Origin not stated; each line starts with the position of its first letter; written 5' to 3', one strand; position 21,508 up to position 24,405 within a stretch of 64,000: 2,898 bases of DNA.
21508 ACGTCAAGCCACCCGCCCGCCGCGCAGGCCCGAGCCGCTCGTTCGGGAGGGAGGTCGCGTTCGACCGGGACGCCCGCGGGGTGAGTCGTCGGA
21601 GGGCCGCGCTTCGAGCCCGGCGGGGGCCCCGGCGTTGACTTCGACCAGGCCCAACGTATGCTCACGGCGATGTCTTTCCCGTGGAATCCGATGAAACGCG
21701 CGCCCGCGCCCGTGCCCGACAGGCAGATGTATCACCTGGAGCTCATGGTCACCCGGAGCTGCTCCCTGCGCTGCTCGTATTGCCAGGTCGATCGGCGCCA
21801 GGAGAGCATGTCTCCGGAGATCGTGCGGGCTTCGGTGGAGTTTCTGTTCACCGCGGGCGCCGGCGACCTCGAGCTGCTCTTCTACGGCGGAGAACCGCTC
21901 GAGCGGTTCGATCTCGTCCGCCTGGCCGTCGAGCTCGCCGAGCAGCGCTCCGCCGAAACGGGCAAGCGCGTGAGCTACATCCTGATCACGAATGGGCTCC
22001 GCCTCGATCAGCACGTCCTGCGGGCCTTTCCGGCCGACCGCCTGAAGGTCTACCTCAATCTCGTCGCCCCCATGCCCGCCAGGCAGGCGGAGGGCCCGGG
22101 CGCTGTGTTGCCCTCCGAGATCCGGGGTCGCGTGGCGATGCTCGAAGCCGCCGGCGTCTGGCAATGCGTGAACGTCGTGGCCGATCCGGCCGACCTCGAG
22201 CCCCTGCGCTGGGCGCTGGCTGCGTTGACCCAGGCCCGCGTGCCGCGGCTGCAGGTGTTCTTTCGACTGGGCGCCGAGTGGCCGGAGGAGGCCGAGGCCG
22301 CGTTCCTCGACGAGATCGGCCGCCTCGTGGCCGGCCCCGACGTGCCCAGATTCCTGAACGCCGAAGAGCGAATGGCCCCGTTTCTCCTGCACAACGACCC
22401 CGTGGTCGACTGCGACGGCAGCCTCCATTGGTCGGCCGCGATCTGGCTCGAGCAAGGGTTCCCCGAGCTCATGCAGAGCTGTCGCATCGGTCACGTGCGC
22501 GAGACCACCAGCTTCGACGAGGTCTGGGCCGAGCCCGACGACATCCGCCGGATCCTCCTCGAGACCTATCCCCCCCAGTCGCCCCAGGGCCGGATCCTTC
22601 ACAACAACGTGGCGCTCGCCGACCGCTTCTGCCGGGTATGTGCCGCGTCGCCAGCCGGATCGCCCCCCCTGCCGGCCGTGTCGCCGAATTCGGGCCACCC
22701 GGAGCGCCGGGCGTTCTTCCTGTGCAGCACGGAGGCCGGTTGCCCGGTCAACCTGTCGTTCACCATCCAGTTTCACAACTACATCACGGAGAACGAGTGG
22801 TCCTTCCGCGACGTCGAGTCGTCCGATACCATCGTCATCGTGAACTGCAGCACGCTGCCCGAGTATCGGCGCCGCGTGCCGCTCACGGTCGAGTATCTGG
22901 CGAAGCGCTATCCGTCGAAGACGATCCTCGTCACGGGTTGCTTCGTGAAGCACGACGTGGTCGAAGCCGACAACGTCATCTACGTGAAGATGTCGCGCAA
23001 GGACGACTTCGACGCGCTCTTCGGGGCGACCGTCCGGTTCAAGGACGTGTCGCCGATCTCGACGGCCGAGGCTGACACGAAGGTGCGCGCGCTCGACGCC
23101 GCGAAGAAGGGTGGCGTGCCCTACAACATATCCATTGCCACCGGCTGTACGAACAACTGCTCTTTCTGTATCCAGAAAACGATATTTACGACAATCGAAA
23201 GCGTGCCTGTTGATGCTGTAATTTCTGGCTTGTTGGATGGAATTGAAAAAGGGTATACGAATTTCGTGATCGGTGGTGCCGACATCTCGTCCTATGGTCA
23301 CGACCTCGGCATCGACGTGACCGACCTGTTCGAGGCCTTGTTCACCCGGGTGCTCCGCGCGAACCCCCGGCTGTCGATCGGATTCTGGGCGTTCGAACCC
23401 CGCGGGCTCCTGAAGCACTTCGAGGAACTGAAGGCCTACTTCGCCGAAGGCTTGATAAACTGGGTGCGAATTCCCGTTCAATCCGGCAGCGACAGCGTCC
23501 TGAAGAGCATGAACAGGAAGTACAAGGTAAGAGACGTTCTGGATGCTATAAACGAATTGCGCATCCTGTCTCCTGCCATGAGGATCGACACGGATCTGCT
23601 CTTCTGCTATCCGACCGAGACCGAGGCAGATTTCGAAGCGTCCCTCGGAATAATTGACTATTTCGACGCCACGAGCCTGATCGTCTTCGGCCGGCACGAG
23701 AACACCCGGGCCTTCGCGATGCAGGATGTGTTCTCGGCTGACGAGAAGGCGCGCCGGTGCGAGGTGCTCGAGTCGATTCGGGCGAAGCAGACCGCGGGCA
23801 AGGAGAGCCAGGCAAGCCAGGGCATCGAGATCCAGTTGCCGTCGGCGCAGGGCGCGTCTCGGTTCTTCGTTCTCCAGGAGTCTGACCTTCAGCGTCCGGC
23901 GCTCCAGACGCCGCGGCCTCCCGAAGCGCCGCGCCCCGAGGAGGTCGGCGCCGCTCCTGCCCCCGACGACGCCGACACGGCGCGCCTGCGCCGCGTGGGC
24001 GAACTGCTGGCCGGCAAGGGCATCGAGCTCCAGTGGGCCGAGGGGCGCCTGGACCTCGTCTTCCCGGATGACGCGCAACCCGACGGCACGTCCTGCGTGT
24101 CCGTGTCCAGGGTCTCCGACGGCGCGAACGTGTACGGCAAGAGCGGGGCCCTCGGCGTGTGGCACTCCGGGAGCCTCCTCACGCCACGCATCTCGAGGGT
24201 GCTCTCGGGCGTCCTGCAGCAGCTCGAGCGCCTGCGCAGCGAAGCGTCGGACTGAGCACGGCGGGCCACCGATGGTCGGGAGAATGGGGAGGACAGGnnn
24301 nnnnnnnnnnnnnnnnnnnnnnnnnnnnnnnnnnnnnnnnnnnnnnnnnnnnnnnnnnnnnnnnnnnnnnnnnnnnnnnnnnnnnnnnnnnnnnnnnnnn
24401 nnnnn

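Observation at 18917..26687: Divergent operon pair with four radical-SAM domains, a methylase and a UbiV/UbiU-like U32 pair: candidate undescribed anaerobic-type modification pathway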

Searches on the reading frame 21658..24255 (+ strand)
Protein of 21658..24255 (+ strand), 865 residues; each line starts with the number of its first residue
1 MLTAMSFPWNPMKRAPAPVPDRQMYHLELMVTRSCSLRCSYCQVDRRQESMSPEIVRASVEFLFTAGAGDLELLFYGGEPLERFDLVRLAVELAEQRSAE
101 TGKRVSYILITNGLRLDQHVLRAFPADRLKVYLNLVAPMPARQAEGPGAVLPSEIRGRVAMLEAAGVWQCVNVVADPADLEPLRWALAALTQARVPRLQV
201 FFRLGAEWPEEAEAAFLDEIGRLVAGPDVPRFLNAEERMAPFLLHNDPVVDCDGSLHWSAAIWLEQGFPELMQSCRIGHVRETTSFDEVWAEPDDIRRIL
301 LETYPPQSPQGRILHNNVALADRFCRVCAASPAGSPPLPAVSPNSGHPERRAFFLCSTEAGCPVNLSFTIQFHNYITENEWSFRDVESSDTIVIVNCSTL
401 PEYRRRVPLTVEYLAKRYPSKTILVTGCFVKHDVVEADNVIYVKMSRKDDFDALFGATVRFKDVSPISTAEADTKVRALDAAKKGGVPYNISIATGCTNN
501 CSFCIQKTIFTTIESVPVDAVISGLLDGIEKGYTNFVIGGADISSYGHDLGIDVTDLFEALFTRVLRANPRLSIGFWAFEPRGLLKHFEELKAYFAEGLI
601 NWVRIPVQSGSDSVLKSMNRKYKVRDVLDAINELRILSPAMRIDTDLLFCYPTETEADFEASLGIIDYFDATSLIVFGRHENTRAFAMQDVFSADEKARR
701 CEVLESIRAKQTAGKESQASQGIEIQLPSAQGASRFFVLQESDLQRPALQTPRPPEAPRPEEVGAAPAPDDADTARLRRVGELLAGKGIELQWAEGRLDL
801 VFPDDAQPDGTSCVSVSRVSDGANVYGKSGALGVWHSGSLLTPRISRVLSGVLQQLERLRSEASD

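Call 11: search_protein_families(library=pfam, proteins=[window:21658-24255:+], max_evalue=0.01)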
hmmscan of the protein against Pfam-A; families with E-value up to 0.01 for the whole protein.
window:21658-24255:+ (865 aa): 2 families
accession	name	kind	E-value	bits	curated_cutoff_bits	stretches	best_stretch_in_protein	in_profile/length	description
PF04055.27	Radical_SAM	-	5.8e-30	105.1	29.5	2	491-663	1-163/166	Radical SAM superfamily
PF00919.26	UPF0004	-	0.00012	22.5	27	1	359-433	6-82/98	Uncharacterized protein family UPF0004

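Call 12: search_protein_families(library=ncbifam, proteins=[window:21658-24255:+], max_evalue=0.01)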
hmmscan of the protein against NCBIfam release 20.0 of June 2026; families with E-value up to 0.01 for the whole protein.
window:21658-24255:+ (865 aa): 56 families (the best 25 are shown)
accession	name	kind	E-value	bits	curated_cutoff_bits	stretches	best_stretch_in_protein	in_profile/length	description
TIGR00089.1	TIGR00089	subfamily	6.8e-52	176.7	251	1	361-717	8-368/429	MiaB/RimO family radical SAM methylthiotransferase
TIGR01579.1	MiaB-like-C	equivalog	1.4e-42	146.5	357.05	1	361-713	5-364/416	tRNA (N(6)-L-threonylcarbamoyladenosine(37)-C(2))-methylthiotransferase MtaB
TIGR01578.1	MiaB-like-B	hypoth_equivalog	9.4e-42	143.2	314.7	1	361-707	8-351/421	tRNA (N(6)-L-threonylcarbamoyladenosine(37)-C(2))-methylthiotransferase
TIGR01574.1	miaB-methiolase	equivalog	6.6e-33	114.4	355.3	1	360-719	7-376/437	tRNA (N6-isopentenyl adenosine(37)-C2)-methylthiotransferase MiaB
TIGR01125.1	TIGR01125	equivalog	4e-30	105.2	356.95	1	384-718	32-367/432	30S ribosomal protein S12 methylthiotransferase RimO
NF010916.0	PRK14336.1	equivalog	1.2e-26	93.5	606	1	414-719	67-355/418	tRNA (N6-isopentenyl adenosine(37)-C2)-methylthiotransferase MiaB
NF047865.1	rSAM_PapB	equivalog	8.3e-21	74.5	340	1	27-133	5-117/330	PapB family radical SAM/SPASM ranthipeptide maturase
TIGR03906.1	quino_hemo_SAM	equivalog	2.8e-17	62.5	453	1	19-134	88-210/467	quinohemoprotein amine dehydrogenase maturation protein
TIGR03978.1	rSAM_paired_1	equivalog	1.5e-15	56.9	370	1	29-124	87-187/466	His-Xaa-Ser system radical SAM maturase HxsB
TIGR04068.1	rSAM_ocin_clost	equivalog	1.9e-15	56.7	500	1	21-133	80-199/462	Cys-rich peptide radical SAM maturase CcpM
TIGR04064.1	rSAM_nif11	equivalog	4.9e-15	55.2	518.7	1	23-135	76-194/459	nif11-like peptide radical SAM maturase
TIGR04013.1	B12_SAM_MJ_1487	hypoth_equivalog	2.1e-14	53.2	251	1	488-667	151-331/382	TIGR04013 family B12-binding domain/radical SAM domain-containing protein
TIGR03974.1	rSAM_six_Cys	equivalog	4.4e-14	52.2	425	1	27-122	99-201/451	thioether cross-link-forming SCIFF peptide maturase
TIGR04014.1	B12_SAM_MJ_0865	equivalog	9.4e-14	51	360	1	491-667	163-334/434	methyl-coenzyme M reductase glutamine C-methyltransferase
TIGR04280.1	geopep_mat_rSAM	hypoth_equivalog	1.7e-10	40.5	400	1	27-121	86-185/428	geopeptide radical SAM maturase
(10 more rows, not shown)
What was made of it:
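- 21658..22692 (+): Fusion protein N-domain: a radical-SAM domain (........) of the QhpD/PapB/CteB thioether-maturase type. Four further conserved Cys (C170, C252, C275, C325) replace a full SPASM motif. NCBIfam PapB 8e-21 and QhpD 3e-17 (call 12).
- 22705..23892 (+): Fusion protein middle module: a MiaB/RimO-family methylthiotransferase (UPF0004 Cys triad plus a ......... core) without a TRAM domain. GC is 59%. TIGR00089 177 bits (call 12).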

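Call 16: find_encoding_contigs(protein=window:21658-24255:+, flank=10000, max_places=6)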
Protein window:21658-24255:+ (865 aa): 4 contigs read that carry it; 1 place shown.
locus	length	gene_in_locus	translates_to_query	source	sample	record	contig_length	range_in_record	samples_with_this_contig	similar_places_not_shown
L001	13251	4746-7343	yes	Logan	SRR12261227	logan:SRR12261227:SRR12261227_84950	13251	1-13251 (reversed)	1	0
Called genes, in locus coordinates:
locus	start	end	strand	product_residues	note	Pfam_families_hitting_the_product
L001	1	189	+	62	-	?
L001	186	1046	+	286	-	PF02036:SCP2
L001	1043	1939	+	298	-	PF12172:zf-ChsH2, PF01796:OB_ChsH2_C, PF01575:MaoC_dehydratas, PF13452:FAS1_DH_region (weak)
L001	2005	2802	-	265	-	PF04055:Radical_SAM (weak)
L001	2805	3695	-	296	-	-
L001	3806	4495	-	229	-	PF13489:Methyltransf_23, PF08241:Methyltransf_11, PF08242:Methyltransf_12 (weak), PF13649:Methyltransf_25, PF13847:Methyltransf_31 (weak)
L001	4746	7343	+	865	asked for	PF04055:Radical_SAM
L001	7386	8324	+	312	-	-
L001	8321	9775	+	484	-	PF01136:Peptidase_U32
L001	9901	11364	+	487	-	-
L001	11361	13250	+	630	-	?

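Call 17: find_homologous_proteins(query=window:21658-24255:+, max_evalue=0.00001)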
Query window:21658-24255:+ (865 aa): 2 proteins with E <= 0.00001 among 8000 candidates.
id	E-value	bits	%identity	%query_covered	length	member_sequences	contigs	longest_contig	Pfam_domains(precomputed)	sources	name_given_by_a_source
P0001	0.0e+0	1963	99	100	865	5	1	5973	PF04055.28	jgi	jgi:tRNA A37 methylthiotransferase MiaB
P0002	1.7e-297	1007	55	98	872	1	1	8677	PF04055.28,PF00919.27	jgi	jgi:tRNA A37 methylthiotransferase MiaB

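Call 18: find_encoding_contigs(protein=P0002, flank=10000)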
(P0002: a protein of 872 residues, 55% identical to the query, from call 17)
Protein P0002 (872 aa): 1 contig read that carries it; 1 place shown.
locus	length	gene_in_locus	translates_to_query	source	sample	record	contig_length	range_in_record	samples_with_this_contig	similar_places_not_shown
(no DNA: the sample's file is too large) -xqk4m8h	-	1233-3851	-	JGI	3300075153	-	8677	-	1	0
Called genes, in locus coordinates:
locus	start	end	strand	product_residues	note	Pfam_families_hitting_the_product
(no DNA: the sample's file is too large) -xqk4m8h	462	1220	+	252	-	PF04055:Radical_SAM (weak)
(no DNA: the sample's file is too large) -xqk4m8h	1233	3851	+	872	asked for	PF04055:Radical_SAM, PF00919:UPF0004 (weak), PF04055:Radical_SAM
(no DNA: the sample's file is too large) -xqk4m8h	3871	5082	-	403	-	PF00919:UPF0004, PF04055:Radical_SAM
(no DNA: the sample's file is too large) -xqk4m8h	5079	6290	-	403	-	PF00919:UPF0004 (weak), PF04055:Radical_SAM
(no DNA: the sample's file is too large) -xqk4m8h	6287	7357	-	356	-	PF04055:Radical_SAM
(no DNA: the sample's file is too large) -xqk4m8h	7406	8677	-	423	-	?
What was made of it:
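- P0002's contig places a 252-aa radical-SAM gene immediately upstream of its fusion (call 18).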

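Call 19: find_encoding_contigs(protein=P0001, flank=10000)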
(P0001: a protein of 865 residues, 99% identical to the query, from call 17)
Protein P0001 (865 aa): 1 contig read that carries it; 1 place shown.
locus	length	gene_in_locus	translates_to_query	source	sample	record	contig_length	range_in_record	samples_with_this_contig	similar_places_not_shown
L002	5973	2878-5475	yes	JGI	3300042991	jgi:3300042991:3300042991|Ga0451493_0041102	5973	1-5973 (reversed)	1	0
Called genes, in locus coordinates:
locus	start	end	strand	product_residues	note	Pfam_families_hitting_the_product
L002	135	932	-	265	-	PF04055:Radical_SAM (weak)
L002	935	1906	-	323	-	PF04055:Radical_SAM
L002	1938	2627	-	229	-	PF13489:Methyltransf_23, PF08241:Methyltransf_11, PF08242:Methyltransf_12 (weak), PF13649:Methyltransf_25, PF13847:Methyltransf_31 (weak)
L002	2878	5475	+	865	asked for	PF04055:Radical_SAM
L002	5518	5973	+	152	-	?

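Call 24: find_related_loci(query=A2, collection=genome_contigs, flank=10000)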
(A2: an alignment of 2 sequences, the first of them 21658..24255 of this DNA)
Query A2 (865 aa) in genome_contigs; peptide patterns used: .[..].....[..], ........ (x = any residue, [..] = any of these).
19 stretches matched a pattern, but none encodes a relative of the query by tblastn (E <= 1e-3).
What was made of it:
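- The system is extremely rare, with three or four fusion sequences among 5.8 billion protein clusters (call 17) and none in 185,579 species genomes (call 24).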

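Call 81: search_solved_structures(query=window:21658-24255:+, max_evalue=0.001)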
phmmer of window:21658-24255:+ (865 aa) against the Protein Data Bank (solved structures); distinct sequences matched with E-value up to 0.001: 6.
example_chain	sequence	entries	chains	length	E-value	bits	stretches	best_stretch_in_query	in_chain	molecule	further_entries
7mjz_A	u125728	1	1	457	4.1e-20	74.8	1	361-708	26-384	tRNA-2-methylthio-N(6)-dimethylallyladenosine synthase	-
7mjv_A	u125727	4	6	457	4.5e-20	74.7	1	361-708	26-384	tRNA-2-methylthio-N(6)-dimethylallyladenosine synthase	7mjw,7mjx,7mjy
4jc0_A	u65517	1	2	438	6.3e-16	61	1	361-710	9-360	Ribosomal protein S12 methylthiotransferase RimO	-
2qgq_A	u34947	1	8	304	2.1e-14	56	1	491-710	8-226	Protein TM_1862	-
5wgg_A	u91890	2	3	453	1.4e-11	46.6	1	26-123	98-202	Radical SAM domain protein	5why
9ccb_A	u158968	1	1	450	2.3e-07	32.6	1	489-668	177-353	Radical SAM core domain-containing protein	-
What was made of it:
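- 21658..22692 (+): PDB CteB 5wgg 1.4e-11 (call 81).
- On SPASM/Twitch peptide maturases (QhpD, PapB, CteB): PapB 8e-21, QhpD 3e-17, CteB 1.4e-11 (calls 12, 81).
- The fused radical-SAM domain is closest to peptide maturases (calls 12, 81).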

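Call 96: find_related_loci(query=A8, collection=metagenome_contigs, flank=10000)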
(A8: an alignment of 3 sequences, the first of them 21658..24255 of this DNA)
Query A8 (865 aa) in metagenome_contigs; peptide patterns used: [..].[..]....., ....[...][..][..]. (x = any residue, [..] = any of these).
73 stretches matched a pattern, but none encodes a relative of the query by tblastn (E <= 1e-3).
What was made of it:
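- Tried and rejected: Collection scans for the fusion. genome_contigs and metagenome_contigs returned nothing (calls 24, 96).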

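Call 100: search_protein_families(library=padloc, proteins=[L002:935-1906:-, window:21658-24255:+], max_evalue=0.001)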
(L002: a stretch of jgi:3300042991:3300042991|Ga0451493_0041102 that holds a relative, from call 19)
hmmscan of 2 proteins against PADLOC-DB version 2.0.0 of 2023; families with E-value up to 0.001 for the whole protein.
L002:935-1906:- (323 aa): 1 family
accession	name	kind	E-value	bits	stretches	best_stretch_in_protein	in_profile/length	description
PDLC02903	pVip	-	1.1e-05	23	1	6-98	4-86/257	Viperins not associated with kinases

window:21658-24255:+ (865 aa): 2 families
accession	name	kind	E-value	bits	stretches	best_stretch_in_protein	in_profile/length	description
PDLC02903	pVip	-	4.2e-07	27.7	1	29-123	4-88/257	Viperins not associated with kinases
PDLC02904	pVip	-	0.00053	17.6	0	30-122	8-94/262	Viperins associated with kinases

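Call 101: search_protein_families(library=phrogs, proteins=[L002:935-1906:-], max_evalue=0.001)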
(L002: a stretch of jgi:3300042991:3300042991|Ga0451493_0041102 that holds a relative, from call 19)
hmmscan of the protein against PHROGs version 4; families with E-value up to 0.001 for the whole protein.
L002:935-1906:- (323 aa): 2 families
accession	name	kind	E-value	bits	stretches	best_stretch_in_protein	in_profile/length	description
phrog_27668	-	unknown function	9e-10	39.3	1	5-188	9-193/335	-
phrog_1802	-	other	1.3e-08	35.1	1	2-98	44-146/556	radical SAM domain-containing protein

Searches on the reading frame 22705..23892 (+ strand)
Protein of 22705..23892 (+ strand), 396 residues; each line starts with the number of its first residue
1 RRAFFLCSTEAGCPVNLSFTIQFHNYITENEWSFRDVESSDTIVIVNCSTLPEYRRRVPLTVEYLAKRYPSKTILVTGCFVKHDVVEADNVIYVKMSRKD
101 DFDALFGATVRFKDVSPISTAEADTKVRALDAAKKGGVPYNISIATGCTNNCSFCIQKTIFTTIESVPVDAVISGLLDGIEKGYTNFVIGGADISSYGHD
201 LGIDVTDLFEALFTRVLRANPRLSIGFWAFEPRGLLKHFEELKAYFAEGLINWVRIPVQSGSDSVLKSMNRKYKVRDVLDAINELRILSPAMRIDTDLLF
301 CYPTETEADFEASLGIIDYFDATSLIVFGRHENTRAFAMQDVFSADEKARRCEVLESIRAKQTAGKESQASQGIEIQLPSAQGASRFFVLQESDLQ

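Call 106: search_solved_structures(query=window:22705-23892:+, max_evalue=1e-10, show_alignments=2)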
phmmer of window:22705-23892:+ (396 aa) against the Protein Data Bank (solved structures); distinct sequences matched with E-value up to 1e-10: 4.
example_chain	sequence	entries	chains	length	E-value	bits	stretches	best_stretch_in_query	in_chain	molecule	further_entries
7mjz_A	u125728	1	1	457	1.5e-20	77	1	137-359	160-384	tRNA-2-methylthio-N(6)-dimethylallyladenosine synthase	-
7mjv_A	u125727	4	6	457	1.6e-20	76.9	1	137-359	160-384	tRNA-2-methylthio-N(6)-dimethylallyladenosine synthase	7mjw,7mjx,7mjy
4jc0_A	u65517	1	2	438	2.1e-16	63.3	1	12-361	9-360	Ribosomal protein S12 methylthiotransferase RimO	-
2qgq_A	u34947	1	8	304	7.3e-15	58.2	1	142-361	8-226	Protein TM_1862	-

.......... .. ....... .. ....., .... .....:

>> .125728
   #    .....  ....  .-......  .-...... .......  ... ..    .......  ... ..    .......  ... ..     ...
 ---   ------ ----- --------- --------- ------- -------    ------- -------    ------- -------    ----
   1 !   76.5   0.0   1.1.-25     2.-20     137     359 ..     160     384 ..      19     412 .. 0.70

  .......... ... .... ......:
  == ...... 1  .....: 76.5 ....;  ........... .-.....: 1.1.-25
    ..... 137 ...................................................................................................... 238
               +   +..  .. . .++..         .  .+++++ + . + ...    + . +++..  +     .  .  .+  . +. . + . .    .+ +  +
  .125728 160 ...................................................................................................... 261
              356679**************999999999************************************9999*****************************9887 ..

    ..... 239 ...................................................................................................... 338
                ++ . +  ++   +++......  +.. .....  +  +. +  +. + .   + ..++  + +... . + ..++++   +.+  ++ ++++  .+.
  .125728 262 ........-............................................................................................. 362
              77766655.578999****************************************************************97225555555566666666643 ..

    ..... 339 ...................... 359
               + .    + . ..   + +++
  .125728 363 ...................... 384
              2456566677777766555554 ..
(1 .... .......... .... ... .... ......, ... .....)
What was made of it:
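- Family assignments come from calls 11, 12, 81 and 106.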
